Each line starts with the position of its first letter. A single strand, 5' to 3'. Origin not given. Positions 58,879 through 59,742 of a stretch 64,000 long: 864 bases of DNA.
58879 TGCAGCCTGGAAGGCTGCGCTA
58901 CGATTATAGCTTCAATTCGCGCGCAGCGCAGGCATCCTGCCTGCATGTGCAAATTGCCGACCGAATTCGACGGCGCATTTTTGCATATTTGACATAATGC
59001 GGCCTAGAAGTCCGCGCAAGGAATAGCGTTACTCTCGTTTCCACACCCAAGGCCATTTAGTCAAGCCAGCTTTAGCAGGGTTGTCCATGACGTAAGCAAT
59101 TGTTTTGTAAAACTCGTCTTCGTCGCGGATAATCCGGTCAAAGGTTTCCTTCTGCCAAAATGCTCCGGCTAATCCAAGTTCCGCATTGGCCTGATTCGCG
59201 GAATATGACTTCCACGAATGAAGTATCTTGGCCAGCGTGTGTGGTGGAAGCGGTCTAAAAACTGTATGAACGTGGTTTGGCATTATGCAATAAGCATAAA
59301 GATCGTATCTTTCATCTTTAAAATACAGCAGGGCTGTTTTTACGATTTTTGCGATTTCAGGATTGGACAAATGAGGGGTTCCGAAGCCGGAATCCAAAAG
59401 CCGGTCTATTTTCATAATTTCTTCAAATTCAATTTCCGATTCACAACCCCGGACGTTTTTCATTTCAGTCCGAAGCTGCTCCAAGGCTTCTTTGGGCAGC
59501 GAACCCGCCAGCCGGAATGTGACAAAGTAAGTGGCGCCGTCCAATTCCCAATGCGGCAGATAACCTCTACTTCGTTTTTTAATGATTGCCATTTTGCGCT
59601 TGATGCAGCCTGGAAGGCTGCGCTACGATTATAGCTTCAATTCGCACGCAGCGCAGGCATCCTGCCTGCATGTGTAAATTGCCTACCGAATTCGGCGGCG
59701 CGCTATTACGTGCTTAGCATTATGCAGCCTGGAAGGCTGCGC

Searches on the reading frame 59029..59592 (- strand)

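Call 51: search_protein_families(library=pfam, proteins=[window:59029-59592:-], max_evalue=0.05)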
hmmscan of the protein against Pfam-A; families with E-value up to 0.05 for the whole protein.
window:59029-59592:- (187 aa): 2 families
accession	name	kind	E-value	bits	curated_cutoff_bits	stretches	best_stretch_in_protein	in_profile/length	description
PF01797.21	Y1_Tnp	-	3.7e-08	33.9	23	1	90-151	35-102/121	Transposase IS200 like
PF12993.12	DUF3877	-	0.028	14.8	27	0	88-112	138-162/173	Domain of unknown function, E. rectale Gene description (DUF3877)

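Call 80: search_protein_families(library=padloc, proteins=[window:59029-59592:-], max_evalue=0.001)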
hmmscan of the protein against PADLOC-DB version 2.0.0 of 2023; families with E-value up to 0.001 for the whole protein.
window:59029-59592:- (187 aa): 0 families
